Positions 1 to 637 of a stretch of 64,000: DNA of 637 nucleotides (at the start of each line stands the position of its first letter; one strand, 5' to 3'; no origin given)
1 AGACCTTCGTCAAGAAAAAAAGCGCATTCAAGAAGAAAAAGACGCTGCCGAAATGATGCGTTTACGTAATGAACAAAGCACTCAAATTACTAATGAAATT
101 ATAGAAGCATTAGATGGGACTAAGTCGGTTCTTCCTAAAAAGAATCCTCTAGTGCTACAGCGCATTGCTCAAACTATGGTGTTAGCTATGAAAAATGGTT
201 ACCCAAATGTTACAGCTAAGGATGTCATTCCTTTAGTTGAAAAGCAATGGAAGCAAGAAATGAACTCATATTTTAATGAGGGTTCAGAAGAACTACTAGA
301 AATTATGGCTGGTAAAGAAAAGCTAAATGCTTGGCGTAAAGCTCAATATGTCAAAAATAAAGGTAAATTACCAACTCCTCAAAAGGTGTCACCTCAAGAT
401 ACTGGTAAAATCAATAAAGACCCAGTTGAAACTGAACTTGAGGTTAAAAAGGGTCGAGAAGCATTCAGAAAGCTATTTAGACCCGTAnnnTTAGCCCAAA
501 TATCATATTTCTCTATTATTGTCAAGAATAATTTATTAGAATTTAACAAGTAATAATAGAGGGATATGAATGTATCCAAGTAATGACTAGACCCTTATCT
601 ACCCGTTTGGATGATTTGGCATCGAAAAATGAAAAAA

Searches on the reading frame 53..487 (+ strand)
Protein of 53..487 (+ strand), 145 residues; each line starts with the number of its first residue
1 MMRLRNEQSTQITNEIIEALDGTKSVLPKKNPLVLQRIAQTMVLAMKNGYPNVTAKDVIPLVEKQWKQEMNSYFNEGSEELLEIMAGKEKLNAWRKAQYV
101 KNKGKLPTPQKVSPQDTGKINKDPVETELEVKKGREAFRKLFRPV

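Call 14: search_protein_families(library=phrogs, proteins=[window:53-487:+], max_evalue=0.001)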
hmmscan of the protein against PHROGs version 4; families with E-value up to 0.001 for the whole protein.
window:53-487:+ (145 aa): 0 families

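Call 19: find_encoding_contigs(protein=window:53-487:+, flank=10000, max_places=3)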
Protein window:53-487:+ (145 aa): 1 contig read that carries it; 1 place shown.
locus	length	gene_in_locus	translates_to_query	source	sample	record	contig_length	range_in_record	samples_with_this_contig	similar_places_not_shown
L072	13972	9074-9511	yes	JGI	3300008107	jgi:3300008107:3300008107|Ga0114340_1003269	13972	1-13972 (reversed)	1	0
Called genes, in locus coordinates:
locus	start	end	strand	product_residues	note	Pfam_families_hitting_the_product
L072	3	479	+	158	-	?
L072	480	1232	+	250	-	-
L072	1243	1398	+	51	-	-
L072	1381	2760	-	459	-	-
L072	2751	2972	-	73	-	-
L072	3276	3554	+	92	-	-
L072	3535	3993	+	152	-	-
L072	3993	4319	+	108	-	-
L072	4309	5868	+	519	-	PF03237:Terminase_6N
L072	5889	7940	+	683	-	PF16510:P22_portal (weak), PF23899:SU10_portal (faint)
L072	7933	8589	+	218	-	PF00959:Phage_lysozyme (weak)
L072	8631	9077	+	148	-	-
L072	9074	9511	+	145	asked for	-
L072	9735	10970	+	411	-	-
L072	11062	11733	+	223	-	-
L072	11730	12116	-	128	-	-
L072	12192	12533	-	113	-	-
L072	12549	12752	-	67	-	-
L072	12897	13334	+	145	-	PF08291:Peptidase_M15_3 (weak)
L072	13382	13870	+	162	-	-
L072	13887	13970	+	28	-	?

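Call 25: search_protein_families(library=phrogs, proteins=[L072:1384-2760:-], max_evalue=0.01)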
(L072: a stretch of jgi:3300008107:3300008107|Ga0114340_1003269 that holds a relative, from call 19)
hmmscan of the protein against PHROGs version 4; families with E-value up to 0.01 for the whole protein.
L072:1384-2760:- (459 aa): 0 families

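Call 37: find_related_loci(query=L072:4309-5865:+, collection=viral_contigs, flank=10000)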
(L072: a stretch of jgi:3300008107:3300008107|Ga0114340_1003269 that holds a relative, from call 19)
Query L072:4309-5865:+ (519 aa) in viral_contigs; peptide patterns used: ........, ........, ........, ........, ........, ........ (x = any residue, [..] = any of these).
7 stretches matched a pattern, but none encodes a relative of the query by tblastn (E <= 1e-3).

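Call 57: search_dna_similar(query=L072:4309-5865:+, collection=phages, mode=protein, max_rows=15)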
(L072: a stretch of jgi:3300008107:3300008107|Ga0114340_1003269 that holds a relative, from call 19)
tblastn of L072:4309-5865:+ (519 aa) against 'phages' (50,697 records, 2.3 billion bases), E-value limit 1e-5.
Records with a match: 4; places in all: 4; records where one place covers at least 80% of the query: 0.
Best place of each record, by identity: <60% 4.
By first word of the organism name: Pelagibacter 2; Proteobacteria 1; Fusobacterium 1.
By host as written in the record: Candidatus Pelagibacter sp H2P3alpha 2; Silvanigrella aquatica Nonnen-W8red 1; Fusobacterium necrophorum 1.
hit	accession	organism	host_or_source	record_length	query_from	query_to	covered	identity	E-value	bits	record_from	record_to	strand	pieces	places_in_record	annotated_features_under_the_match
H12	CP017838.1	Proteobacteria phage MWH-Nonnen-W8red 1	Silvanigrella aquatica Nonnen-W8red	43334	26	292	51%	28.1%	3e-19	98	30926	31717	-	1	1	record has no annotation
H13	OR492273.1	Fusobacterium phage phiBB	Fusobacterium necrophorum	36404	40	309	52%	27.2%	9e-12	74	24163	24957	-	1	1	terminase family protein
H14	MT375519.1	Pelagibacter phage Aegir EXVC013S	Candidatus Pelagibacter sp H2P3alpha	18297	46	279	45%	28.3%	2e-8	63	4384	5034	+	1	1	putative terminase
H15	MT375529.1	Pelagibacter phage Kolga EXVC016S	Candidatus Pelagibacter sp H2P3alpha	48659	46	279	45%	28.3%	2e-8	63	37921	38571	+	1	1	putative terminase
